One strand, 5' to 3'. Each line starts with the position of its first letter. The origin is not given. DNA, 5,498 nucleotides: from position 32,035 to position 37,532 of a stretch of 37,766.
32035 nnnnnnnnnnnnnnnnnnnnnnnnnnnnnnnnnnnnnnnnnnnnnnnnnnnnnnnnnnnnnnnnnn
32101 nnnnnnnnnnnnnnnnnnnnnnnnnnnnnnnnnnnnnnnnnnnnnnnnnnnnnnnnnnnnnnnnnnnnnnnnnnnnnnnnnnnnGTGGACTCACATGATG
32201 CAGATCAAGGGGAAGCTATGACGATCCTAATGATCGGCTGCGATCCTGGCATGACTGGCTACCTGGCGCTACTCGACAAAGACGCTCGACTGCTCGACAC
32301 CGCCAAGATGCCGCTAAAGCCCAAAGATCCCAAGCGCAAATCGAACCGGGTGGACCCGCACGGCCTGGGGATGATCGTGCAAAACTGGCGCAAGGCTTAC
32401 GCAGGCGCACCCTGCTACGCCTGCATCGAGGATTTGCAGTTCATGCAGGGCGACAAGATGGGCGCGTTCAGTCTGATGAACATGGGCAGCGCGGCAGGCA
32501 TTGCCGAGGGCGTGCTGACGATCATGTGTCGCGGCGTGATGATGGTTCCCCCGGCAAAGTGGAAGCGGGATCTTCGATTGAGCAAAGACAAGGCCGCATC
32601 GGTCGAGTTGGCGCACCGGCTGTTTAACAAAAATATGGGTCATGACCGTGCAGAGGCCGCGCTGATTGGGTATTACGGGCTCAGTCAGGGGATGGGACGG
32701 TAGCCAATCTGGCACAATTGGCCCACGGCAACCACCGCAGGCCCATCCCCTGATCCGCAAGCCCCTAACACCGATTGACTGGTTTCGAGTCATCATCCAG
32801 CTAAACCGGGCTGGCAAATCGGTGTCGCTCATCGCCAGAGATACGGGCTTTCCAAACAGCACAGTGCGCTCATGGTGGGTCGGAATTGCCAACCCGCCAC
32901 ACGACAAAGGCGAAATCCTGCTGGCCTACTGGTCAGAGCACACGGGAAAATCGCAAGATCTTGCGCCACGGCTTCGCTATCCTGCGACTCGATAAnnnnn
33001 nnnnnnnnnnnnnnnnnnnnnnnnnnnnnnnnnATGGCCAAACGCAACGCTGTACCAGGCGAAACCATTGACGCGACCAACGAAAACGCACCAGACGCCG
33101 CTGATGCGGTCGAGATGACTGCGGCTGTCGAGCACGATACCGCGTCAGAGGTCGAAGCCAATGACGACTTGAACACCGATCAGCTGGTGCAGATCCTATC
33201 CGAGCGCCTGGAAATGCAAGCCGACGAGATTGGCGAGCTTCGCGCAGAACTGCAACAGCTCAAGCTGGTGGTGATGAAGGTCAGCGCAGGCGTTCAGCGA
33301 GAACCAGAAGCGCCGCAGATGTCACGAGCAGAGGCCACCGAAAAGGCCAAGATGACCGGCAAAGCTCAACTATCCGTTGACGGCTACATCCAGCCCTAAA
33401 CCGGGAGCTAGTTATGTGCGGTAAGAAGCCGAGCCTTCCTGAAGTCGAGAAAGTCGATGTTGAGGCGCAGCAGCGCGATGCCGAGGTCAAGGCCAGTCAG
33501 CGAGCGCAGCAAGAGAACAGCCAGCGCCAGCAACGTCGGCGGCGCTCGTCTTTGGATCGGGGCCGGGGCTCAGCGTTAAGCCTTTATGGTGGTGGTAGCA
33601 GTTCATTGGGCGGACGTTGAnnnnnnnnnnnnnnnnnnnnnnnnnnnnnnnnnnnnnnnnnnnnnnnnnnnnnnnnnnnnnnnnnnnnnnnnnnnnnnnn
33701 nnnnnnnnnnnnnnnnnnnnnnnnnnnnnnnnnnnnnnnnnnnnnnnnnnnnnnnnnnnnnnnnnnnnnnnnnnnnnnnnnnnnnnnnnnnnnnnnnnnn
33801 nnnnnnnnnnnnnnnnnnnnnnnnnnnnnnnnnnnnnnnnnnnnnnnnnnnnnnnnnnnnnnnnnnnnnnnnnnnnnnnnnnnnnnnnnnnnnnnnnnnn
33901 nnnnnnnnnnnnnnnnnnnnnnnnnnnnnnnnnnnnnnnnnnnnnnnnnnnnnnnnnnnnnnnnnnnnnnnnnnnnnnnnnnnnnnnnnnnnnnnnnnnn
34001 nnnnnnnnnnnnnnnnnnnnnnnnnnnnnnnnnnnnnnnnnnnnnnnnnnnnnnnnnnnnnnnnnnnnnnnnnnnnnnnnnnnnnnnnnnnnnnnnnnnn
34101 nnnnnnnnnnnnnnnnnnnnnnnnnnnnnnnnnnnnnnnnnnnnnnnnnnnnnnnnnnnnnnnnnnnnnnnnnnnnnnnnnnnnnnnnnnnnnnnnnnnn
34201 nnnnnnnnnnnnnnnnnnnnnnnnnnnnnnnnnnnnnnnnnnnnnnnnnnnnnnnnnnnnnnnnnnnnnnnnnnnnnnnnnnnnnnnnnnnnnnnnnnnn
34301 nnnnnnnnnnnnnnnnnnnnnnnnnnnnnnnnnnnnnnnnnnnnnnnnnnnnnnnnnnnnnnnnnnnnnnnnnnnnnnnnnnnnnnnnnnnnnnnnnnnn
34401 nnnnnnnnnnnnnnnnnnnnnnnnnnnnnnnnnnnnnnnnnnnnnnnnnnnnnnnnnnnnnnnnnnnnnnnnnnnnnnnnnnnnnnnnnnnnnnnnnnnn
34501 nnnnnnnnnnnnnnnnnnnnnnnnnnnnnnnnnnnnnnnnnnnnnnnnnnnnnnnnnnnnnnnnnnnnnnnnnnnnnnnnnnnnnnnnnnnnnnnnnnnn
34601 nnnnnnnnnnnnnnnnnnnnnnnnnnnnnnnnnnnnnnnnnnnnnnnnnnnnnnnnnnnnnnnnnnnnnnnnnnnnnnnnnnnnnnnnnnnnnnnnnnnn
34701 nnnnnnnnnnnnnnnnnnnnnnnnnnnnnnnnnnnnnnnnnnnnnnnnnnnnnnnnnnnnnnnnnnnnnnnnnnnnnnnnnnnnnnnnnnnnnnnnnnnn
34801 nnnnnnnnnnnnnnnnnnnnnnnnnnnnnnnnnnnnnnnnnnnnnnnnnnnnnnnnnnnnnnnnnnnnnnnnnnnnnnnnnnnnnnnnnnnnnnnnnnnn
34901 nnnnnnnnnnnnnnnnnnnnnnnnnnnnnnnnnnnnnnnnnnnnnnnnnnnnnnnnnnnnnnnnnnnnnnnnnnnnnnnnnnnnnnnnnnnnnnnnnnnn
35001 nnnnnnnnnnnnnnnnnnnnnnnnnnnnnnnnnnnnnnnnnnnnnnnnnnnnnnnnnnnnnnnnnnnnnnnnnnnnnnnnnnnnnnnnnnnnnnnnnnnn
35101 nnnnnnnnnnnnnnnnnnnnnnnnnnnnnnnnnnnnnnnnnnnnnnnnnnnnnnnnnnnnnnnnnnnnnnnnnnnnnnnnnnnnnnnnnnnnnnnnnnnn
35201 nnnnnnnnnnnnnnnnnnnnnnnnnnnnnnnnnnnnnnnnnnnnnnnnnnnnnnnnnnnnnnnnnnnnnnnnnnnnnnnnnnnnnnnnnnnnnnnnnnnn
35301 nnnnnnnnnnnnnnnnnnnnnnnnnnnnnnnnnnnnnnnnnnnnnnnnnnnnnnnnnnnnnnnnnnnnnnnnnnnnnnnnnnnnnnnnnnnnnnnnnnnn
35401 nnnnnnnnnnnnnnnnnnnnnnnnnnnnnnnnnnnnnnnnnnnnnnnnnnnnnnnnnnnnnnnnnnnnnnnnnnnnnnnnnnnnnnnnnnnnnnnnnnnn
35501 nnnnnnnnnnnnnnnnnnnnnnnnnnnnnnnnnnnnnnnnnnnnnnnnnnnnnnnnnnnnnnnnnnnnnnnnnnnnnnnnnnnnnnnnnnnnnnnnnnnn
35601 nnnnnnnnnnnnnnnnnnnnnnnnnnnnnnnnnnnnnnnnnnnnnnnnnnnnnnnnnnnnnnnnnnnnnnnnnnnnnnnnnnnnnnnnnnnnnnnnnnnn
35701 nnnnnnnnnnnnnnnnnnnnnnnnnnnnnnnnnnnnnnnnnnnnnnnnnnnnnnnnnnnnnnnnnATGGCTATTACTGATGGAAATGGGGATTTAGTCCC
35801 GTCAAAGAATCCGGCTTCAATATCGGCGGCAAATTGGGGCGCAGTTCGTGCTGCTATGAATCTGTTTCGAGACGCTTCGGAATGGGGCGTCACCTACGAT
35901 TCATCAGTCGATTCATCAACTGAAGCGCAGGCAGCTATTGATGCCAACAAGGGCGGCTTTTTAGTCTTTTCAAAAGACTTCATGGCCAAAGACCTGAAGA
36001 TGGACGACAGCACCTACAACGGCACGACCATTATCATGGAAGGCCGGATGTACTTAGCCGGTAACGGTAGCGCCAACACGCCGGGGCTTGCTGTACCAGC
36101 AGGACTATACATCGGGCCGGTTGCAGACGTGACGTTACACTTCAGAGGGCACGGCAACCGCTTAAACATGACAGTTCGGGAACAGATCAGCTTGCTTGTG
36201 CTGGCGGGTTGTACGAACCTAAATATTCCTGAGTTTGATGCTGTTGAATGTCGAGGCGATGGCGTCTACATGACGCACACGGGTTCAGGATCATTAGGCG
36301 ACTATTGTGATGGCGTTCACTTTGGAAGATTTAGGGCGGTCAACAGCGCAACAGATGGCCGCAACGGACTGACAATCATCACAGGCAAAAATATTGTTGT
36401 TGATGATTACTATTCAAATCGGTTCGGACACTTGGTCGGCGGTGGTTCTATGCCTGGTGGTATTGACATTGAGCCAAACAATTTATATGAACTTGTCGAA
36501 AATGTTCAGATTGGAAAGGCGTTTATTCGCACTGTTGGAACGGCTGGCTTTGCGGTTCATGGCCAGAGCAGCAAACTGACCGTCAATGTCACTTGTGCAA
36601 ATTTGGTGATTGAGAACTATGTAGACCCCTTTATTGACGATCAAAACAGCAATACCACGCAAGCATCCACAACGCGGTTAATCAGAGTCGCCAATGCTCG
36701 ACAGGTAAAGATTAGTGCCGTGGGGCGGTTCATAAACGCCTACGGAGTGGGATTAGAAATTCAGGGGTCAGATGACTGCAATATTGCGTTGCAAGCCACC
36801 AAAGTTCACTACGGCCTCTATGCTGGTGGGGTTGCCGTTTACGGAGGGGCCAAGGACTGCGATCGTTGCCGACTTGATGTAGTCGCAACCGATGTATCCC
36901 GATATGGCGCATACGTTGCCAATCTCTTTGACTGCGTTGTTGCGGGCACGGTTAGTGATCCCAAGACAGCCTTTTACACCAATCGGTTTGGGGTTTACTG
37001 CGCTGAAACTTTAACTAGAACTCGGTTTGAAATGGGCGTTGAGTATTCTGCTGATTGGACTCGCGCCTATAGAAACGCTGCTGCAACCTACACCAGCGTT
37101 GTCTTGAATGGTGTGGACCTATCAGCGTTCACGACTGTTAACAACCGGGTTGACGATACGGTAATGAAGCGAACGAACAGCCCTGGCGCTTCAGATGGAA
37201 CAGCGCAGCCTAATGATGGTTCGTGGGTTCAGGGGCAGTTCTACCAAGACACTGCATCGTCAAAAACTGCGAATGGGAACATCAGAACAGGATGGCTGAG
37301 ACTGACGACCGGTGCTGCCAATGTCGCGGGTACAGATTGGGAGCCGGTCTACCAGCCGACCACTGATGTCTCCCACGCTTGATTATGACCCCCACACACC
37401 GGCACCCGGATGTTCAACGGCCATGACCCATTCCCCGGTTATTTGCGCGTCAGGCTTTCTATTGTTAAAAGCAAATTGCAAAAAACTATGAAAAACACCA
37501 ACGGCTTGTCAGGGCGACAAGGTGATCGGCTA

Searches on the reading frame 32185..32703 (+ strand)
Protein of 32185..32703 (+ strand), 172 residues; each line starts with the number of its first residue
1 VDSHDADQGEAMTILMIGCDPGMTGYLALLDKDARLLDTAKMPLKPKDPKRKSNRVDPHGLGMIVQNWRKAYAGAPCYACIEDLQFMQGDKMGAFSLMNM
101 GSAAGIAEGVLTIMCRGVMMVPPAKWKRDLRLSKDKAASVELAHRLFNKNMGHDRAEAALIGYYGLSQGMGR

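Call 15: search_protein_families(library=pfam, proteins=[window:32185-32703:+], max_evalue=0.01)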
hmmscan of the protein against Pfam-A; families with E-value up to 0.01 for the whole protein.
window:32185-32703:+ (172 aa): 0 families

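Call 17: search_protein_families(library=phrogs, proteins=[window:32185-32703:+])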
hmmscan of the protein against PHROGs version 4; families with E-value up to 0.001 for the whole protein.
window:32185-32703:+ (172 aa): 2 families
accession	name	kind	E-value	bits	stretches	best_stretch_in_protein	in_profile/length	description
phrog_1770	-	DNA, RNA and nucleotide metabolism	4.6e-24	86.2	1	14-167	4-149/158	Holliday junction resolvase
phrog_827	-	DNA, RNA and nucleotide metabolism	3.2e-07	31.7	1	23-169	12-159/161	Holliday junction resolvase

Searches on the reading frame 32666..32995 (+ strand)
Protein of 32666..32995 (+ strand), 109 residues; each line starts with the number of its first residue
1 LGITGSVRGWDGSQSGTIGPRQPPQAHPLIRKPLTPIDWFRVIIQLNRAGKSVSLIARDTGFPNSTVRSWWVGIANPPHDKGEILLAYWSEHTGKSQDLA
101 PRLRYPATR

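Call 11: search_protein_families(library=phrogs, proteins=[window:32666-32995:+])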
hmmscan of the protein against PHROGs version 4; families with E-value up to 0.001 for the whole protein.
window:32666-32995:+ (109 aa): 3 families
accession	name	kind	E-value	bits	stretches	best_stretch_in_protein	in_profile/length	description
phrog_16553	-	transcription regulation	1.1e-10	42.5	1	36-102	8-73/92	transcriptional repressor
phrog_17493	-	unknown function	5.7e-08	33.8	1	35-98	36-98/139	-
phrog_9366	-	integration and excision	0.0009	20.3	0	40-70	71-101/109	transposase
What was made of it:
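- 32666..32995 (+): Gene for a small HTH protein, the candidate late activator. It is the last gene of the rightward early operon. The predicted recognition helix is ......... It matches phrog_16553 at 1e-10 (call 11).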

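Call 15: search_protein_families(library=pfam, proteins=[window:32666-32995:+], max_evalue=0.01)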
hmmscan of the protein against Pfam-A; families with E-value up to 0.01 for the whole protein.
window:32666-32995:+ (109 aa): 0 families

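Call 31: find_related_loci(query=window:32666-32995:+, collection=viral_contigs, flank=10000)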
Query window:32666-32995:+ (109 aa) in viral_contigs; peptide patterns used: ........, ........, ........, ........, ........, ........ (x = any residue, [..] = any of these).
15 stretches matched a pattern, but none encodes a relative of the query by tblastn (E <= 1e-3).

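Call 51: search_solved_structures(query=window:32666-32995:+, max_evalue=10)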
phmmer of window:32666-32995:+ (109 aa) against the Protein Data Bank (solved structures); distinct sequences matched with E-value up to 10: 4.
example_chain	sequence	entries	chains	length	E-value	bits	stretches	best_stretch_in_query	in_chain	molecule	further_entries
2elh_A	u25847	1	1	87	0.0069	20.1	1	32-71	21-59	CG11849-PA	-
9bds_A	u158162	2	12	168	0.24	15.1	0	79-94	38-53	Transcription attenuation protein MtrB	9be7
9be8_A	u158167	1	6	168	0.98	13.1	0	79-94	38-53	Transcription attenuation protein MtrB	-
8t3j_A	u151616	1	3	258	1.9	12.2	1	8-80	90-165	Exfoliative toxin C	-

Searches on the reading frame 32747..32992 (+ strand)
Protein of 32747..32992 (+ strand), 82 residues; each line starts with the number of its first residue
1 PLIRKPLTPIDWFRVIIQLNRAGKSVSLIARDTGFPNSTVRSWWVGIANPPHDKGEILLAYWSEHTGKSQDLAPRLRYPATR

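Call 33: find_homologous_proteins(query=window:32747-32992:+, max_evalue=0.001)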
Query seq(82 aa): no candidate shares three 5-residue words with the query. No homologue found.
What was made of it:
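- Tried and rejected: The word-indexed protein search with the HTH protein alone found nothing (call 33).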

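Call 78: search_protein_families(library=pfam, proteins=[window:32747-32992:+], max_evalue=1)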
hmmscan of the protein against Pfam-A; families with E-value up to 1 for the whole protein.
seq(82 aa): 5 families
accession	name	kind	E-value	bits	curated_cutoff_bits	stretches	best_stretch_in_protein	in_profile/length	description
PF13518.12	HTH_28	-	0.019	15.5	25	1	15-44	5-33/52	Helix-turn-helix domain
PF04218.19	CENP-B_N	-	0.031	14.4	21.2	1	4-43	4-42/53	CENP-B N-terminal DNA-binding domain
PF13384.12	HTH_23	-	0.032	14.5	24.6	1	16-43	10-37/50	Homeodomain-like domain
PF25787.1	HTH_SB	-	0.061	13.6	43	1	16-42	15-41/53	Sleeping Beauty transposase HTH domain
PF13693.12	HTH_35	-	0.068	13.6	25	1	15-60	7-48/75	Winged helix-turn-helix DNA-binding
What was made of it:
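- On Xre/Cro/cI-type HTH regulators (including R-M controller proteins): Pfam HTH_3, HTH_31 and HTH_23 matches fall below their cut-offs (call 78).
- Weak HTH matches include terminase small-subunit families (call 78).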

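Call 79: search_protein_families(library=ncbifam, proteins=[window:32747-32992:+], max_evalue=1)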
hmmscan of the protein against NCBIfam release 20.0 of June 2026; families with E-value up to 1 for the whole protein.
seq(82 aa): 2 families
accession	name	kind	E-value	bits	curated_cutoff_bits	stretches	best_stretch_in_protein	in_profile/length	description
TIGR04111.1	BcepMu_gp16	hypoth_equivalog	0.06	13.3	34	1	18-40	8-30/55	phage-associated protein, BcepMu gp16 family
NF046037.1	carphisopro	domain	0.11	12.7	38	1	20-43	6-28/54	carph-isopro domain-containing protein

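Call 88: find_homologous_proteins(query=A3, max_evalue=0.00001)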
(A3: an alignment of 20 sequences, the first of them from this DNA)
Query A3 (20 sequences) (75 aa, profile of the alignment): 53 proteins with E <= 0.00001 among 106 candidates.
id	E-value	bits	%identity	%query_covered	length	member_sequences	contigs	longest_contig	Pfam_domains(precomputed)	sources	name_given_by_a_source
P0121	5.4e-25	105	39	72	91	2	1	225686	-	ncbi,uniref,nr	ncbi:hypothetical protein HGT73_05315 [Rosenbergiella australiborealis]|uniref:Uncharacterized prote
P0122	1.5e-24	103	40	97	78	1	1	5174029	-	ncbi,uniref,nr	ncbi:hypothetical protein [Pantoea sp. BAV 3049]|uniref:hypothetical protein n=1 Tax=Pantoea sp. BAV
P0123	5.6e-24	102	42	89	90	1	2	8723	-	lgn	-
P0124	9.2e-24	101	36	85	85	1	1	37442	-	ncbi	-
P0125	1.2e-23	100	37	97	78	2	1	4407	-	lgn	-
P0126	2.0e-23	100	41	97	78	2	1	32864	-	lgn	-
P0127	2.4e-23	99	40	97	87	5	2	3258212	-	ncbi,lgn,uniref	ncbi:hypothetical protein [Ralstonia syzygii]|uniref:hypothetical protein n=1 Tax=Ralstonia syzygii 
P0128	2.7e-23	99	33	97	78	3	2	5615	-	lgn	-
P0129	4.6e-23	99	36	88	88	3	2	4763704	-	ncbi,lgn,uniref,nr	ncbi:hypothetical protein BN1086_03584 [Citrobacter koseri]|uniref:Uncharacterized protein n=1 Tax=C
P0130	4.8e-23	99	37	93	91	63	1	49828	-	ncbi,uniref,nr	ncbi:hypothetical protein VC623_22400 [Citrobacter amalonaticus]|uniref:hypothetical protein n=1 Tax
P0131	6.0e-23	98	36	97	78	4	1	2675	-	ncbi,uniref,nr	ncbi:helix-turn-helix transcriptional regulator [Candidatus Symbiopectobacterium sp.]|uniref:helix-t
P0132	6.2e-23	98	37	93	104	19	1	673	-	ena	-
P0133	8.0e-23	98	36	85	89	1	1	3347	-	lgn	-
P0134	8.7e-23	98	42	87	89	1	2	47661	-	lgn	-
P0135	1.0e-22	97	42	71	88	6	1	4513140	-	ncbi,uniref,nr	ncbi:hypothetical protein [Candidatus Sodalis pierantonius]|uniref:hypothetical protein n=1 Tax=Cand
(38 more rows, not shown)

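Call 95: predict_structure(alignment_id=A4)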
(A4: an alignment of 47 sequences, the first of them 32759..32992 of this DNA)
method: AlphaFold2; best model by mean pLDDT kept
length: 78 residues; sequences in the alignment: 47
mean_pLDDT: 90.8   pTM: 0.79
mean pLDDT of the five models: 90.8, 90.6, 90.4, 89.5, 88.3
residues with pLDDT >= 90: 64; 70-90: 7; 50-70: 3; < 50: 4
segments of 3 or more residues with pLDDT < 50: none
pLDDT, mean of each block of 10 residues (from residue 1): 81 97 97 96 92 98 95 66
secondary structure, 60 per line:
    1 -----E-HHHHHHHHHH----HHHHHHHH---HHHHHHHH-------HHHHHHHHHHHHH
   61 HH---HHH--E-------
elements in order: H8-17 H22-29 H33-40 H48-62
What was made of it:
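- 32666..32995 (+): The AlphaFold2 model has pLDDT 90.8 and four helices (call 95).
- On Xre/Cro/cI-type HTH regulators (including R-M controller proteins): The model has pLDDT 90.8 and four helices (call 95).
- The model of the HTH protein is confident (pLDDT 90.8, call 95).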

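Call 97: fold_search(model_id=the predicted structure, library=pdb)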
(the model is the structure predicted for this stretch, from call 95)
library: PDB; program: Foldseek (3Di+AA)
matches with E <= 10: 427; with E <= 0.001: 0
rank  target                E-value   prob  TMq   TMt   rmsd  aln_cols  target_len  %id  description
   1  2kpj_MODEL_1_A        1.5e-01  0.97  0.61  0.51   9.5        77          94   19  Solution Structure Of Protein SOS-response transcriptional repressor, LexA From Eubacterium rectale. Northeast (released 2009-11-17)
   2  3zkc_B                1.9e-01  0.99  0.63  0.76   2.1        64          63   20  Crystal structure of the master regulator for biofilm formation SinR in complex with DNA. (released 2013-03-06)
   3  3rzz                  2.0e-01  0.89  0.48  0.12   4.7        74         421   18  Structure of Hydroxyethylphoshphonate Dioxygenase Y98F Mutant (released 2011-07-20)
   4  3op9                  2.1e-01  0.96  0.62  0.48   5.8        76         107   17  Crystal structure of transcriptional regulator from Listeria innocua (released 2010-09-15)
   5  8p8o_F                2.3e-01  0.97  0.59  0.35   2.4        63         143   19  M. tuberculosis dUTPase - Stl1-159 (StlNT) complex structure (released 2024-11-27)
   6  7t8i_A                2.9e-01  0.98  0.59  0.68   2.3        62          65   18  Crystal structure of the ImmR transcriptional regulator DNA-binding domain of Bacillus subtilis (released 2022-03-16)
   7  8qe9_2G               2.9e-01  0.97  0.54  0.21   2.0        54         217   18  Complex between the 80a-Sak SSAP and the SaPI2 Stl master regulator (released 2025-03-05)
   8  3g7d                  2.9e-01  0.77  0.45  0.11   5.1        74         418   16  Native PhpD with Cadmium Atoms (released 2009-06-09)
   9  6b9t_E                3.3e-01  0.94  0.59  0.12   2.7        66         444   15  Crystal structure of MPnS with substrate 2-hydroxyethylphosphonate (2-HEP) and Fe(II) bound (released 2017-12-20)
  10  3bs3                  3.3e-01  0.93  0.56  0.67   2.9        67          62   15  Crystal structure of a putative DNA-binding protein from Bacteroides fragilis (released 2008-01-15)
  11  3gbf                  3.3e-01  0.75  0.45  0.11   5.2        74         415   16  Phpd with cadmium complexed with hydroethylphosphonate (HEP) (released 2009-06-09)
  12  2ef8_B                3.5e-01  0.97  0.61  0.58   2.3        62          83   18  Crystal structure of C.EcoT38IS (released 2008-02-26)
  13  3vk0_A                3.5e-01  0.77  0.54  0.48   6.5        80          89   19  Crystal Structure of hypothetical transcription factor NHTF from Neisseria (released 2012-03-14)
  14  3qq6_B                4.0e-01  0.93  0.56  0.62   2.4        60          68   20  The N-terminal DNA binding domain of SinR from Bacillus subtilis (released 2011-06-15)
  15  8ezt_B                4.0e-01  0.87  0.59  0.64   6.5        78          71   10  Crystal structure of HipB(Lp) from Legionella pneumophila (released 2023-09-27)
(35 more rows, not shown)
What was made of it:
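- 32666..32995 (+): The fold is Xre/Cro/cI-like (call 97).
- Closest known: Phage Mu C protein and its late promoters. Different: The fold here is Xre-like (call 97).
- Closest known: Restriction-modification controller. Same: They are among the closest structural matches to the model, with TM about 0.55-0.6 (call 97).
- It resembles dimeric palindrome binders of the Xre/Cro/cI type, including R-M controller proteins (call 97). The fold matches are mostly repressors such as SinR, cI, c2 and ImmR (call 97).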

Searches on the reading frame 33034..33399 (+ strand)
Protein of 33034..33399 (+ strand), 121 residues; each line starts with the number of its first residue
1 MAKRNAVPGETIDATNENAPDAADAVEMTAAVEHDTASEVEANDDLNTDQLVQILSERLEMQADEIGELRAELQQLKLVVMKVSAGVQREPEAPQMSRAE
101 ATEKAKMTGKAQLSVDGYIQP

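Call 11: search_protein_families(library=phrogs, proteins=[window:33034-33399:+])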
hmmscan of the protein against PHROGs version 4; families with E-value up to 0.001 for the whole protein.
window:33034-33399:+ (121 aa): 0 families

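Call 15: search_protein_families(library=pfam, proteins=[window:33034-33399:+], max_evalue=0.01)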
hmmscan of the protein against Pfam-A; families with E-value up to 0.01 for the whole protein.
window:33034-33399:+ (121 aa): 1 family
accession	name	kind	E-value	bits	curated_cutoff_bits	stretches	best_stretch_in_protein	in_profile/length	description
PF18380.7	GEN1_C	-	0.0074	17.5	26.7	0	52-104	3-54/104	Holliday junction resolvase Gen1 C-terminal domain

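Call 52: search_solved_structures(query=window:33034-33399:+, max_evalue=10)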
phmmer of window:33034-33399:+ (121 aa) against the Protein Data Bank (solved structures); distinct sequences matched with E-value up to 10: 0.

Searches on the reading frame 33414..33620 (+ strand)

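Call 15: search_protein_families(library=pfam, proteins=[window:33414-33620:+], max_evalue=0.01)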
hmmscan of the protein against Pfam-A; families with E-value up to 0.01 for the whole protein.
window:33414-33620:+ (68 aa): 1 family
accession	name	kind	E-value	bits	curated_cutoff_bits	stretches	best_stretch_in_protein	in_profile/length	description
PF15157.13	IQCJ-SCHIP1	-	0.0076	16.9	28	1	10-61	32-83/99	Fusion protein IQCJ-SCHIP1 with IQ-like motif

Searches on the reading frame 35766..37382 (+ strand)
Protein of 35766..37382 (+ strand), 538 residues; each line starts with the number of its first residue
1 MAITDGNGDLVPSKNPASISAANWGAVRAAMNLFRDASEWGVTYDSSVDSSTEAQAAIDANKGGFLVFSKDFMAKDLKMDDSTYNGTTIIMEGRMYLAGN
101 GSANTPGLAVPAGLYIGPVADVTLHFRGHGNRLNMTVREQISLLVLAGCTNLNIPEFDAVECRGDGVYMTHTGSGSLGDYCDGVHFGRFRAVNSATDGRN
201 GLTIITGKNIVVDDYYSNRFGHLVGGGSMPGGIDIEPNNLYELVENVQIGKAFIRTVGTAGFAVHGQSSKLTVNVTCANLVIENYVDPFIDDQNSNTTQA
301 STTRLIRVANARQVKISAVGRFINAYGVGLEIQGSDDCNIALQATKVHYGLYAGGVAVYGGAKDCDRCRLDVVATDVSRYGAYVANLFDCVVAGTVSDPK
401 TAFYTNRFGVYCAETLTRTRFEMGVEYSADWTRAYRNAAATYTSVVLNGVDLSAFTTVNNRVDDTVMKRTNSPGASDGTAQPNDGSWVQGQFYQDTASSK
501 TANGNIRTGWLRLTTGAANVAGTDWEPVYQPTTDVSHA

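Call 11: search_protein_families(library=phrogs, proteins=[window:35766-37382:+])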
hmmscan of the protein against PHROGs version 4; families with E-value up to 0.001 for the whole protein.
window:35766-37382:+ (538 aa): 0 families

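Call 13: search_protein_families(library=pfam, proteins=[window:35766-37382:+], max_evalue=0.01)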
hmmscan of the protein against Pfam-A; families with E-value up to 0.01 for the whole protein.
window:35766-37382:+ (538 aa): 0 families

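Call 50: search_solved_structures(query=window:35766-37382:+, max_evalue=1)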
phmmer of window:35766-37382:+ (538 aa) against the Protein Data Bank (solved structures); distinct sequences matched with E-value up to 1: 0.
